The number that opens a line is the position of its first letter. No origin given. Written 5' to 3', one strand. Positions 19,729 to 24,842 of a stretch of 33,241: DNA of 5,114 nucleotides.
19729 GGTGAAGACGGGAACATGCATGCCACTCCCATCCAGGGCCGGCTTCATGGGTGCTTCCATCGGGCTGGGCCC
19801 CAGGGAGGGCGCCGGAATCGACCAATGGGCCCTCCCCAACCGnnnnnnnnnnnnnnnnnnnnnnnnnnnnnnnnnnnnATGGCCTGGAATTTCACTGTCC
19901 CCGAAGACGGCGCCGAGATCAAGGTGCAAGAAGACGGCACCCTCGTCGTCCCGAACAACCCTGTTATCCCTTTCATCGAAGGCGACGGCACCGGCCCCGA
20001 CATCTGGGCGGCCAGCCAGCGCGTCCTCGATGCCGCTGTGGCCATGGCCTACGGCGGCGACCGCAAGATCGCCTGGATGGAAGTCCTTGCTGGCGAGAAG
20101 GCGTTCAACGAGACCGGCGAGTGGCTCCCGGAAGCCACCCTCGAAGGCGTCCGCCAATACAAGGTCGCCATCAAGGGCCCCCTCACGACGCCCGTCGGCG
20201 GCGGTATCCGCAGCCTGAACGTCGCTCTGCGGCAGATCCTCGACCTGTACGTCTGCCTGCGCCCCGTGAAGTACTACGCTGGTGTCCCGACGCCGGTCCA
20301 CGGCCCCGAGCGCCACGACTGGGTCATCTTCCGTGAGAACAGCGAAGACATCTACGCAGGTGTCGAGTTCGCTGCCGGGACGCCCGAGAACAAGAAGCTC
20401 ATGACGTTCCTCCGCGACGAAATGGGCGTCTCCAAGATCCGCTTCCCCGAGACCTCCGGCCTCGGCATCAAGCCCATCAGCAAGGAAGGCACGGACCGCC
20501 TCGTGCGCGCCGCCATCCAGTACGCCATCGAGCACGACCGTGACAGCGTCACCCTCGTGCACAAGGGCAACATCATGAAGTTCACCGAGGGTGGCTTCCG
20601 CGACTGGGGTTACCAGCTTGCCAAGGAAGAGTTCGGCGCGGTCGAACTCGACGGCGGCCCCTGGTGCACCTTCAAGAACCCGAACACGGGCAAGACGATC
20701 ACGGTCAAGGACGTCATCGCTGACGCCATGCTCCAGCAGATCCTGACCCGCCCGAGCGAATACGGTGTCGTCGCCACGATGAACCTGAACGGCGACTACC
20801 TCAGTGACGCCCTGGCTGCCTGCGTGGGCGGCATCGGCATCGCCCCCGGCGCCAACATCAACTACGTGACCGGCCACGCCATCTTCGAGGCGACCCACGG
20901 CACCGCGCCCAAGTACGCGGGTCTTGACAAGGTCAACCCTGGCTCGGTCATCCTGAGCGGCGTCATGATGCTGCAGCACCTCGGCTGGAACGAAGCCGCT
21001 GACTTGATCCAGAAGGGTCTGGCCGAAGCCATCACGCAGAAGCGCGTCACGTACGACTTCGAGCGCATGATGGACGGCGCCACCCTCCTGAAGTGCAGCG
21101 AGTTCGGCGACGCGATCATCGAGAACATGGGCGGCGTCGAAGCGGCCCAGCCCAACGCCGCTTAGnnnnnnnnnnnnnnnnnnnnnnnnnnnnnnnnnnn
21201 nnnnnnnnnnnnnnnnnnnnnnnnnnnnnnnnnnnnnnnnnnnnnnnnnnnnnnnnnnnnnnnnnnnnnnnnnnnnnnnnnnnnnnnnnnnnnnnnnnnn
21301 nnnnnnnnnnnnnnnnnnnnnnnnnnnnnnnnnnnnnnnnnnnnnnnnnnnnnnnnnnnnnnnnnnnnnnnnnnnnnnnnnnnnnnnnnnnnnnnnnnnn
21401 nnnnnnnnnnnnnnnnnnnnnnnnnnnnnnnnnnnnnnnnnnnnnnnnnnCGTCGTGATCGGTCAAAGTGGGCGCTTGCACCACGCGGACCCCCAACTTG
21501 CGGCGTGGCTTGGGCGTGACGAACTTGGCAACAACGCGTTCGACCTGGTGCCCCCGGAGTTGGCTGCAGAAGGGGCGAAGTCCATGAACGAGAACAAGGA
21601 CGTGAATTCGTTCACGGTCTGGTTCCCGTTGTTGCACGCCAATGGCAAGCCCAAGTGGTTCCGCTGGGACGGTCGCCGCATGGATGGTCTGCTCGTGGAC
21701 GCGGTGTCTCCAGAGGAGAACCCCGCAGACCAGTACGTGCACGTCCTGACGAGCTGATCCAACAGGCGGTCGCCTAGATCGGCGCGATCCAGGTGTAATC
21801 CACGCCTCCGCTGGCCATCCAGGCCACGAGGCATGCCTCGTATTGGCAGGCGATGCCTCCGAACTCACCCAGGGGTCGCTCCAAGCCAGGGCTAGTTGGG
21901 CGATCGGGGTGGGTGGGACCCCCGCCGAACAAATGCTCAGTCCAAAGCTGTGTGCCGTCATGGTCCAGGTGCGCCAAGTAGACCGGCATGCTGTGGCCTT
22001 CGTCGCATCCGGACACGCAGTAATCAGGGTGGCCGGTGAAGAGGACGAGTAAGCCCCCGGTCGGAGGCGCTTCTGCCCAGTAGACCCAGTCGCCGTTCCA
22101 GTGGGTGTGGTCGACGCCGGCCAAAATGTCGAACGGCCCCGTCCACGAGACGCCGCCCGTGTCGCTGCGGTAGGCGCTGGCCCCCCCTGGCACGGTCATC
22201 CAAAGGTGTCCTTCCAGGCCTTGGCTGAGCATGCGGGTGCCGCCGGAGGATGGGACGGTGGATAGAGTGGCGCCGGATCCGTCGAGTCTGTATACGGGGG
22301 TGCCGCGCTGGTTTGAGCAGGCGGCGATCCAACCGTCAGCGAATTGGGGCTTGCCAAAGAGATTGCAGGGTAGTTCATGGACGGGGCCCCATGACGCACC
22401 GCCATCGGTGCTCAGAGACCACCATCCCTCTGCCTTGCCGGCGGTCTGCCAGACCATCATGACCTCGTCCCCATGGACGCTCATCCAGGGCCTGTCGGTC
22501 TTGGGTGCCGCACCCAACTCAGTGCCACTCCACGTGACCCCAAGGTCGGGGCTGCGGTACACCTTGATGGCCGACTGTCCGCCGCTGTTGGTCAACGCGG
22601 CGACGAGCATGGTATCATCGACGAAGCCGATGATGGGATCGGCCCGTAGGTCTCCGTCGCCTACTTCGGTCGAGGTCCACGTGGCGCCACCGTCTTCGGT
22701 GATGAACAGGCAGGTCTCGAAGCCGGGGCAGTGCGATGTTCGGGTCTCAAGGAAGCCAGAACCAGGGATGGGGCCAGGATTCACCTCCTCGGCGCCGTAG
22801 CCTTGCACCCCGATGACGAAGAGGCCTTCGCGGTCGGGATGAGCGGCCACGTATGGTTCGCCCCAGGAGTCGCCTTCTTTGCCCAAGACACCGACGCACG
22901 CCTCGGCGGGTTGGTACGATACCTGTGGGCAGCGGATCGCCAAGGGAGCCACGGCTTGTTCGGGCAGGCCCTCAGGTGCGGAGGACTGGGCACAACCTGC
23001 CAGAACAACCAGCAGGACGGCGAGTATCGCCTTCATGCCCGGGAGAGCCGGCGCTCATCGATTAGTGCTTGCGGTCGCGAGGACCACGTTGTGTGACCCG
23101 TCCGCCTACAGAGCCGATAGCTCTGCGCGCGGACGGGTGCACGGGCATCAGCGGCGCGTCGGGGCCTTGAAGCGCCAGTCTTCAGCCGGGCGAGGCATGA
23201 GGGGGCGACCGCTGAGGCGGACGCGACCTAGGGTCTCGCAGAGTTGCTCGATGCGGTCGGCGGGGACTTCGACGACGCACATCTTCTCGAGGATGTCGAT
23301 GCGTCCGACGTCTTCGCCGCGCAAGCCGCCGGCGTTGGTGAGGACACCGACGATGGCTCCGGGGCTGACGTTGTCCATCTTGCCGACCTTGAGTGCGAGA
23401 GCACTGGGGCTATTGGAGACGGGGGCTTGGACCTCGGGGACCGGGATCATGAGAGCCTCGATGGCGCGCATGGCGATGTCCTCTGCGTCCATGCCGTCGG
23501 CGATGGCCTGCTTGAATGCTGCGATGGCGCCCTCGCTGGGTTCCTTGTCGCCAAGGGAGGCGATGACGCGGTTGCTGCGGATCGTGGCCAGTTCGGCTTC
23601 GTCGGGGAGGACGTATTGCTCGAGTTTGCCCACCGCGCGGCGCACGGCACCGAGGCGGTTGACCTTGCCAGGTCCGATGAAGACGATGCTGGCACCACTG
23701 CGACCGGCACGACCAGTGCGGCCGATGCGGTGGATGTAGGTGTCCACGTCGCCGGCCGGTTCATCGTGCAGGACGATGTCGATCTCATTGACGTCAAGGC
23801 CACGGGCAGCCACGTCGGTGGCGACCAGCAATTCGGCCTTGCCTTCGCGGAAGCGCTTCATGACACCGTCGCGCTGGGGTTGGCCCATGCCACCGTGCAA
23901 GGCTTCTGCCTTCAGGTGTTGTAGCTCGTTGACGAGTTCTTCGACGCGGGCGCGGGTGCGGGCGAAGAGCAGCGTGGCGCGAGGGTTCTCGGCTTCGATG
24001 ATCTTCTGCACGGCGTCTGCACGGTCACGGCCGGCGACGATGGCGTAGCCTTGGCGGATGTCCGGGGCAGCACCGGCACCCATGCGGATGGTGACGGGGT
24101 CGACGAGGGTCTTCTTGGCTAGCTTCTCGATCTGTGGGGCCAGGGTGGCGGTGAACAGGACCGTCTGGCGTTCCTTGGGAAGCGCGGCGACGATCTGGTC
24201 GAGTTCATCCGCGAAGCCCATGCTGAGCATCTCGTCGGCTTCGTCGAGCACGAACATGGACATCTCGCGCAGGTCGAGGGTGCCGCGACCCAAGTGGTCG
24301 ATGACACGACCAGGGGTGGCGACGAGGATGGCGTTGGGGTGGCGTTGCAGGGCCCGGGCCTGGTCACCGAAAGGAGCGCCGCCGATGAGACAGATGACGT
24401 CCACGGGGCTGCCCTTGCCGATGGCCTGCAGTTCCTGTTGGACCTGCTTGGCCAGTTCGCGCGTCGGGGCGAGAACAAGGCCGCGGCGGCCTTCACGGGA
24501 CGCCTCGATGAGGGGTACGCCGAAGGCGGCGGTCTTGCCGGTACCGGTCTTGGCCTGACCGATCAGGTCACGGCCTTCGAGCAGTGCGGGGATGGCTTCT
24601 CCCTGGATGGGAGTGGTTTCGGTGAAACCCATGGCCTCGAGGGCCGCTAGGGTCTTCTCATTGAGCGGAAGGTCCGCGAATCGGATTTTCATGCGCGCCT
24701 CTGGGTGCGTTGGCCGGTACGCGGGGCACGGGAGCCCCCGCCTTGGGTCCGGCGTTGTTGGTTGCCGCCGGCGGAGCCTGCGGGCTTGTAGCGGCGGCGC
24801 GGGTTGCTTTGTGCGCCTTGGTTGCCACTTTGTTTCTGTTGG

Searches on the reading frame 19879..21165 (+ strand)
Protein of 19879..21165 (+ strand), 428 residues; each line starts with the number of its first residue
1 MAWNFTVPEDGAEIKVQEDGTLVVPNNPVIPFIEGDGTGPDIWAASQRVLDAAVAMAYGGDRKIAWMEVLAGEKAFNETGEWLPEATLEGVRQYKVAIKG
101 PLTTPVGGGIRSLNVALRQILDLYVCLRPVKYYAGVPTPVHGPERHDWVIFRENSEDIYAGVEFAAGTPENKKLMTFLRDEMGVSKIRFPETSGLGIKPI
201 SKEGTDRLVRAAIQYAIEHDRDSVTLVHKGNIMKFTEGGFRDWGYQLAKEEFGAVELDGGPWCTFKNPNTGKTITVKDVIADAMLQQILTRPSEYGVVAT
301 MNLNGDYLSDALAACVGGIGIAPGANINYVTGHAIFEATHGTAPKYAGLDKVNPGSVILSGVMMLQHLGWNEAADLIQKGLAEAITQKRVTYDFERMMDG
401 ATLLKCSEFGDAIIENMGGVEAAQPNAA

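Call 85: search_protein_families(library=pfam, proteins=[window:19879-21165:+], max_evalue=0.001)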
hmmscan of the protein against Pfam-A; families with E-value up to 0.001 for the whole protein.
window:19879-21165:+ (428 aa): 1 family
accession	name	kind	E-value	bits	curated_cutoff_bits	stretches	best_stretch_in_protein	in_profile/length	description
PF00180.25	Iso_dh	-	8.3e-94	315.1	27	1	30-413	2-348/348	Isocitrate/isopropylmalate dehydrogenase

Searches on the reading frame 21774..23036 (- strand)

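Call 85: search_protein_families(library=pfam, proteins=[window:21774-23036:-], max_evalue=0.001)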
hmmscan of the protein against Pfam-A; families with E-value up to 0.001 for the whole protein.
window:21774-23036:- (420 aa): 2 families
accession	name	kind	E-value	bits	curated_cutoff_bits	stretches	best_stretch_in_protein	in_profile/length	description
PF13088.12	BNR_2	-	4.6e-05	23.3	31.4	1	110-222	84-204/277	BNR repeat-like domain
PF15902.12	Sortilin-Vps10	-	6.7e-05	22.3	33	1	110-221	3-114/446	Sortilin, neurotensin receptor 3,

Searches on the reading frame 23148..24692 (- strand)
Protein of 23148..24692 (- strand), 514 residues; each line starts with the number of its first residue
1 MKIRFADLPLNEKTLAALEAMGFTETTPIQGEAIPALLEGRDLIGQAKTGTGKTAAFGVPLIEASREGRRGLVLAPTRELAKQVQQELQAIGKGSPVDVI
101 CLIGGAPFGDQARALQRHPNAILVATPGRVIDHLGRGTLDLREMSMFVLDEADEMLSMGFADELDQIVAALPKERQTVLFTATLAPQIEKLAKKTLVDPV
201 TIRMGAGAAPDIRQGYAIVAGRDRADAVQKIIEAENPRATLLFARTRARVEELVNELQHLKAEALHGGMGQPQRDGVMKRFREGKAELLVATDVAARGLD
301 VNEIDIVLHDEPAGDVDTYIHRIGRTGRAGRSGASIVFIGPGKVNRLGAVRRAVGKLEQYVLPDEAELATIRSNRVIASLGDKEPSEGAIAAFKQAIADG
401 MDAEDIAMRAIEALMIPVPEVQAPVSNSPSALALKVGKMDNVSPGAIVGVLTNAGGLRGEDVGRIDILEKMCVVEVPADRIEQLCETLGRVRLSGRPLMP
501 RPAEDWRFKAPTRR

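Call 86: search_protein_families(library=pfam, proteins=[window:23148-24692:-], max_evalue=0.001)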
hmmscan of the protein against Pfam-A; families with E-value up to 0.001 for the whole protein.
window:23148-24692:- (514 aa): 5 families
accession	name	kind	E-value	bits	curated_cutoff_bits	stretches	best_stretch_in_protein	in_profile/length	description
PF00270.35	DEAD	-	2.7e-48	164.3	26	1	27-190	1-166/167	DEAD/DEAH box helicase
PF00271.37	Helicase_C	-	3.4e-28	98.5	23.5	1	225-330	3-110/110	Helicase conserved C-terminal domain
PF03880.21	DbpA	-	2.8e-18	66.1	25.6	1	432-498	2-68/72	DbpA RNA binding domain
PF04851.21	ResIII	-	1.8e-06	28.4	22.5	1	28-184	6-162/164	Type III restriction enzyme, res subunit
PF13604.12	AAA_30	-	2.6e-05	24.5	27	1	28-180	4-121/191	AAA domain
